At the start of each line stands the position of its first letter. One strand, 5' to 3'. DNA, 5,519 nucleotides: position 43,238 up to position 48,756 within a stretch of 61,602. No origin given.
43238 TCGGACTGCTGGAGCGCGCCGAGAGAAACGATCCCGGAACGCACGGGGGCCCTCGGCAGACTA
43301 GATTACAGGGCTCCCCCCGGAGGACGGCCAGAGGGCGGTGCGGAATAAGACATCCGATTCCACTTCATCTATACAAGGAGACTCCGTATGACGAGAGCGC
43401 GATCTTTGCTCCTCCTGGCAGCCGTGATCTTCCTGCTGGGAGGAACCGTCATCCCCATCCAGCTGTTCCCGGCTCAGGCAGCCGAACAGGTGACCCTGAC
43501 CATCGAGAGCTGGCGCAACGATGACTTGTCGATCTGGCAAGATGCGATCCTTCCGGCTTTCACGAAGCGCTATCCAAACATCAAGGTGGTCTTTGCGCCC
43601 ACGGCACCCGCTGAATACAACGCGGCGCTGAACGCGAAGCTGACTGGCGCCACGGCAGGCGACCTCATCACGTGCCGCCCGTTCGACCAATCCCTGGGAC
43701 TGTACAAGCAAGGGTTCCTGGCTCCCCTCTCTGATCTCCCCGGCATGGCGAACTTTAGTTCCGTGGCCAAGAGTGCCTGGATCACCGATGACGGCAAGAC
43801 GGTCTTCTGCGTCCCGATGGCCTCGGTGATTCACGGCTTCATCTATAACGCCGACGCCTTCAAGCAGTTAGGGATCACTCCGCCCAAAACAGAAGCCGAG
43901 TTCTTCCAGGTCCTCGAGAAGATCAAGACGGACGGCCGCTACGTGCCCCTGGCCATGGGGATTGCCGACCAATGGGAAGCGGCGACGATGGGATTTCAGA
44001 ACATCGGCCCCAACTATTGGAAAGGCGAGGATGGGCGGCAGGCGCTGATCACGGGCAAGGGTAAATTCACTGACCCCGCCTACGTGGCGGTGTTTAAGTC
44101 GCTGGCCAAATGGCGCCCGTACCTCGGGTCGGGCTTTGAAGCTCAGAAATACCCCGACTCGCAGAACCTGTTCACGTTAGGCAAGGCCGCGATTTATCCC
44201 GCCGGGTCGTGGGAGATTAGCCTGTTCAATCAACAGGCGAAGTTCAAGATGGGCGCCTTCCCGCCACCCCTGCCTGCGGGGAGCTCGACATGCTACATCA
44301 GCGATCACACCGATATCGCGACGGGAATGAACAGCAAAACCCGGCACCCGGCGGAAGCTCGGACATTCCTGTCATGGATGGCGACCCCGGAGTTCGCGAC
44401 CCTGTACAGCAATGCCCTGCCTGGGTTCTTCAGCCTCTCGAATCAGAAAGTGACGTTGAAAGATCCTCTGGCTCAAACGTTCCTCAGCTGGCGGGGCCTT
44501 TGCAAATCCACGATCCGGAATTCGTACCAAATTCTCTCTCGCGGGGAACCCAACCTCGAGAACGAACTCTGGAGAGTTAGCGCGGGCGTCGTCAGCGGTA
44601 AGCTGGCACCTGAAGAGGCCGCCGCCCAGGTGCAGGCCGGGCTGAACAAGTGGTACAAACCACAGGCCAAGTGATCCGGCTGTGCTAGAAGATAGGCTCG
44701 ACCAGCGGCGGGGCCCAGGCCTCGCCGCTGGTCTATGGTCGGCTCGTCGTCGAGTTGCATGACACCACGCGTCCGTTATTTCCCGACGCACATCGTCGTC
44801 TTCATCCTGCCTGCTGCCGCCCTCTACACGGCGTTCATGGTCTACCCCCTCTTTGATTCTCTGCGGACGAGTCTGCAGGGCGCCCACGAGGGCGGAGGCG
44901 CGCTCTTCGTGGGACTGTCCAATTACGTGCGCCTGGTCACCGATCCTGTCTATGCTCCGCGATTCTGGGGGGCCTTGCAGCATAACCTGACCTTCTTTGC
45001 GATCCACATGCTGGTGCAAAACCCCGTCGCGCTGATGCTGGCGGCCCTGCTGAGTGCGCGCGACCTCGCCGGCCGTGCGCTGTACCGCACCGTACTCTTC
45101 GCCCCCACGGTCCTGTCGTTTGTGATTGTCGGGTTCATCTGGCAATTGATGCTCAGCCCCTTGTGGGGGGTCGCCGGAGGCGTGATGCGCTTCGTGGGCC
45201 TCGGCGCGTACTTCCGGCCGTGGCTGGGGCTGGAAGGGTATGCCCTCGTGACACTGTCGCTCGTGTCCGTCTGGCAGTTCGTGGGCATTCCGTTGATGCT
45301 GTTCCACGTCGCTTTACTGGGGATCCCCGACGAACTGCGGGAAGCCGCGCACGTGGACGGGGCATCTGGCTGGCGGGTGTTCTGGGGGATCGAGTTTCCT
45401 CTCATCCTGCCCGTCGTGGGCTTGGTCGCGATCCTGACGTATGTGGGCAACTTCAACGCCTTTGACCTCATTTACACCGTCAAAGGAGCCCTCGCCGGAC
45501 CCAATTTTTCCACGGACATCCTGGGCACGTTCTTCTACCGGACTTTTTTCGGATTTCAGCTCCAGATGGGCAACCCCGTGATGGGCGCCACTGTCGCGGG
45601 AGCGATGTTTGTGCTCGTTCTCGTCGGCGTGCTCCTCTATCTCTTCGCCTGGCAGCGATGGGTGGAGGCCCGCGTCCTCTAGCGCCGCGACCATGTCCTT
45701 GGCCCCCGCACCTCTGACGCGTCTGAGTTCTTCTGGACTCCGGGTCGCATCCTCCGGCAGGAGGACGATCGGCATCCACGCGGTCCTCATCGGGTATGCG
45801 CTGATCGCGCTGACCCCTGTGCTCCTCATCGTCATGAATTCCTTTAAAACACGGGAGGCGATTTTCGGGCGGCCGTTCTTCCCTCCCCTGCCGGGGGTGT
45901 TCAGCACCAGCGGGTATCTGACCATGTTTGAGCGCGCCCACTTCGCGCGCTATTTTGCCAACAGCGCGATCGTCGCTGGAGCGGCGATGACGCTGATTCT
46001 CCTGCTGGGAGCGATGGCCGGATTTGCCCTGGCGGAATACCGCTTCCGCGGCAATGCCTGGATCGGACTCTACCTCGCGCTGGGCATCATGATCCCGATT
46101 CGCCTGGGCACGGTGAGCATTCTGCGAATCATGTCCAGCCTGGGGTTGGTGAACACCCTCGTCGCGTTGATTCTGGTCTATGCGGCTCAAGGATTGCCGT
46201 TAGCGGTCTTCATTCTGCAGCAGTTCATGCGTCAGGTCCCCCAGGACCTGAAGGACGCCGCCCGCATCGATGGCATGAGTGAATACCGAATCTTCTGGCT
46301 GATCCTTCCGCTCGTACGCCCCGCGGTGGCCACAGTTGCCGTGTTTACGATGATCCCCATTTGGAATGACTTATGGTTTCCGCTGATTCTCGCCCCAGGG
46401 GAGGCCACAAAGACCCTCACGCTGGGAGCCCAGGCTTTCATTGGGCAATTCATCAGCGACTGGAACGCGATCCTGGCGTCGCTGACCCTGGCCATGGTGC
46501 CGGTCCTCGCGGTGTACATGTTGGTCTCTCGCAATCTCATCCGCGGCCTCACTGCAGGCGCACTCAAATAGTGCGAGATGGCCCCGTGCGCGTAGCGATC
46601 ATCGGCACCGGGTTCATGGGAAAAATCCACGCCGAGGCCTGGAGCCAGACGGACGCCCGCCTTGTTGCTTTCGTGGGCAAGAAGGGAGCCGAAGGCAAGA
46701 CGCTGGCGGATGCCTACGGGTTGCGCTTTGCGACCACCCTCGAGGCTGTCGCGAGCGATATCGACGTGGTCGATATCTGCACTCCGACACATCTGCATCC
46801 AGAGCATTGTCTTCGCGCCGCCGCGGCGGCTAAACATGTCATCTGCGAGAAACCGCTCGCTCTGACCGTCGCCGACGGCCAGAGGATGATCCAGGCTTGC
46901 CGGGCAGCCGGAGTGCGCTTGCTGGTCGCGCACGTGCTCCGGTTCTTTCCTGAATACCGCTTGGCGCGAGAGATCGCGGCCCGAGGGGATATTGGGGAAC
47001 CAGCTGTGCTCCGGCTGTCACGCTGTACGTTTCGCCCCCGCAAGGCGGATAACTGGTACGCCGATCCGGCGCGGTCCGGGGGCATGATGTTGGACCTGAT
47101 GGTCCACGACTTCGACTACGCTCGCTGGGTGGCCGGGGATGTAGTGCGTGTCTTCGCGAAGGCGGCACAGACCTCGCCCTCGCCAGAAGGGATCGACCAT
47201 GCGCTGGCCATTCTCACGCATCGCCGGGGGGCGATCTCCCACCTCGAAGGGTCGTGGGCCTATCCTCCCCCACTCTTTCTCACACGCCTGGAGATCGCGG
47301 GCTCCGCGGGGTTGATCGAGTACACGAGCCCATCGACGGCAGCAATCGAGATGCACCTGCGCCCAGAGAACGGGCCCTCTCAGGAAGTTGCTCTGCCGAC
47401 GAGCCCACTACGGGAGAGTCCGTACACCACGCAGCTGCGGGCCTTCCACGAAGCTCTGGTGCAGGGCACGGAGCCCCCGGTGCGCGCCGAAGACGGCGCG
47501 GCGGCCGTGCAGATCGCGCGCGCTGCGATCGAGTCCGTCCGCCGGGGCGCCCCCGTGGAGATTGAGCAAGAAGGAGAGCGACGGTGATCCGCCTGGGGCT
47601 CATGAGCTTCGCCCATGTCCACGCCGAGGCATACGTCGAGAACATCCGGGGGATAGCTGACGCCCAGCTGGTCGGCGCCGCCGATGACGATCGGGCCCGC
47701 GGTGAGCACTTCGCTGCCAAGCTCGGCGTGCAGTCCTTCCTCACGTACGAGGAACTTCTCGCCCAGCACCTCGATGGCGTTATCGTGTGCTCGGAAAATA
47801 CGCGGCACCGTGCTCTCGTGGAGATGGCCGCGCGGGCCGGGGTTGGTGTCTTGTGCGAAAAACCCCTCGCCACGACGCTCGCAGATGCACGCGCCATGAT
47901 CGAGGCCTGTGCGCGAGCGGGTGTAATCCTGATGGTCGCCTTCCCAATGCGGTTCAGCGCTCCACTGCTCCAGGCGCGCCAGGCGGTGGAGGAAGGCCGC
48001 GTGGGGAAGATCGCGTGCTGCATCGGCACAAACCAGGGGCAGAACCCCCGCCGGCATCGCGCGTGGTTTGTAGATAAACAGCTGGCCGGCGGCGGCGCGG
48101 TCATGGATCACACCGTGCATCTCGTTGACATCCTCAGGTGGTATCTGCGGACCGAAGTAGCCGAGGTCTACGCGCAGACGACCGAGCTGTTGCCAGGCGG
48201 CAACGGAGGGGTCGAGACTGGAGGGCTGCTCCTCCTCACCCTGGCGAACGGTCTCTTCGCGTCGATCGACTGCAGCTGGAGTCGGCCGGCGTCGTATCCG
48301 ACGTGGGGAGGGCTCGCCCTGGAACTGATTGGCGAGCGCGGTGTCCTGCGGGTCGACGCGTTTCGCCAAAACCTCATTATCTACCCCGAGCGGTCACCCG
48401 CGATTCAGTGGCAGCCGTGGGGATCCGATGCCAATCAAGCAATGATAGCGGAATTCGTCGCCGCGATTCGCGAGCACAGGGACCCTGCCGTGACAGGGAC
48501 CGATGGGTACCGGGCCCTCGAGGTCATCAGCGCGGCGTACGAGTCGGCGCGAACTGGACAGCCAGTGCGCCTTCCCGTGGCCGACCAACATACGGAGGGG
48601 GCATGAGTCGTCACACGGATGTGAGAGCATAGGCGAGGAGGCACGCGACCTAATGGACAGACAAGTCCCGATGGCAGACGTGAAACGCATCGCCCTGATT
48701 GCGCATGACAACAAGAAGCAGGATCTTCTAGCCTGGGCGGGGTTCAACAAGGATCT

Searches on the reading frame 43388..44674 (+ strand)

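Call 67: search_protein_families(library=pfam, proteins=[window:43388-44674:+])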
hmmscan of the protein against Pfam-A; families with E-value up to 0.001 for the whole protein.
window:43388-44674:+ (428 aa): 2 families
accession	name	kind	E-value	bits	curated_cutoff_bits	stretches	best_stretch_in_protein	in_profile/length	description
PF01547.30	SBP_bac_1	-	5.8e-31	109.1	26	1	47-335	7-304/307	Bacterial extracellular solute-binding protein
PF13416.11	SBP_bac_8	-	4.2e-30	105.9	27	1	56-342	4-254/279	Bacterial extracellular solute-binding protein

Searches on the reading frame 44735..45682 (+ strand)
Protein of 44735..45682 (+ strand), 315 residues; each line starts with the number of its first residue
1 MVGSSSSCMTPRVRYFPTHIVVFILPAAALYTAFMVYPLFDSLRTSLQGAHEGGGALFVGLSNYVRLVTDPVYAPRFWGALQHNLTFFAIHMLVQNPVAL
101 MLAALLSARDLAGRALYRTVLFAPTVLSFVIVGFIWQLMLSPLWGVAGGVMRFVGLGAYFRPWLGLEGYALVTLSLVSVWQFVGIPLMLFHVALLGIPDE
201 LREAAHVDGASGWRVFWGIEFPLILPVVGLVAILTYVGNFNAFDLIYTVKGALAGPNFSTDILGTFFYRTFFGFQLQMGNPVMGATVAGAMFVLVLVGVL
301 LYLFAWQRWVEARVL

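Call 67: search_protein_families(library=pfam, proteins=[window:44735-45682:+])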
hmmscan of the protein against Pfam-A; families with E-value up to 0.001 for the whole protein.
window:44735-45682:+ (315 aa): 1 family
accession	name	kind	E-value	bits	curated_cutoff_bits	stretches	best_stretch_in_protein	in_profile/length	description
PF00528.27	BPD_transp_1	-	8.9e-14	52.1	26.4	1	97-314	3-182/184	Binding-protein-dependent transport system inner membrane component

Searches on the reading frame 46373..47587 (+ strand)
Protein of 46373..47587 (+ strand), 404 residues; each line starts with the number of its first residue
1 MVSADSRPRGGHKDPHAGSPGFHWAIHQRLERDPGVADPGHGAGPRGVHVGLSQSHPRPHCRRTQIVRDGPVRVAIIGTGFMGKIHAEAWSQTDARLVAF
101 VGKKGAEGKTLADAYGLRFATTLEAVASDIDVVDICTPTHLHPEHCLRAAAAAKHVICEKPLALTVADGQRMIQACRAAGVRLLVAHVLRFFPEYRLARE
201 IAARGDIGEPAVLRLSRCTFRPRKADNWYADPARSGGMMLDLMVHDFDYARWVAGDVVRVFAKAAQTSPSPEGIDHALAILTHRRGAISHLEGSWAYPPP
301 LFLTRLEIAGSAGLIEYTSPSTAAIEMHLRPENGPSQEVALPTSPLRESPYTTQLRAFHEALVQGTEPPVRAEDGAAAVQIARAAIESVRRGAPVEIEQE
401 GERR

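Call 67: search_protein_families(library=pfam, proteins=[window:46373-47587:+])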
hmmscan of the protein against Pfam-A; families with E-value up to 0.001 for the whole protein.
window:46373-47587:+ (404 aa): 5 families
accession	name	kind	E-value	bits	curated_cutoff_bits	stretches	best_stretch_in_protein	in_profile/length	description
PF01408.29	GFO_IDH_MocA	-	5.8e-30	104.9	24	1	72-187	1-120/120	Oxidoreductase family, NAD-binding Rossmann fold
PF22725.1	GFO_IDH_MocA_C3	-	6.7e-27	94.4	27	1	195-315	1-123/124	GFO/IDH/MocA C-terminal domain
PF02894.22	GFO_IDH_MocA_C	-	2.5e-22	80.2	22.9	1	203-397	5-218/218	Oxidoreductase family, C-terminal alpha/beta domain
PF03807.23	F420_oxidored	-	2.1e-05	25.5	21.6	1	73-149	1-79/94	NADP oxidoreductase coenzyme F420-dependent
PF03447.22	NAD_binding_3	-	0.00011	23.3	24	1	77-185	5-115/116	Homoserine dehydrogenase, NAD binding domain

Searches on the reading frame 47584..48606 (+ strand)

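Call 67: search_protein_families(library=pfam, proteins=[window:47584-48606:+])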
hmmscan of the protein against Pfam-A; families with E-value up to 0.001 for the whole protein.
window:47584-48606:+ (340 aa): 3 families
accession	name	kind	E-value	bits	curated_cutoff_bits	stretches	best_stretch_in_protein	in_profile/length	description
PF22725.1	GFO_IDH_MocA_C3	-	1.6e-26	93.2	27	1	129-255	2-123/124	GFO/IDH/MocA C-terminal domain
PF01408.29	GFO_IDH_MocA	-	2.9e-24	86.5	24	1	9-120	11-120/120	Oxidoreductase family, NAD-binding Rossmann fold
PF02894.22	GFO_IDH_MocA_C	-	2.1e-20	73.9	22.9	1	132-330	1-218/218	Oxidoreductase family, C-terminal alpha/beta domain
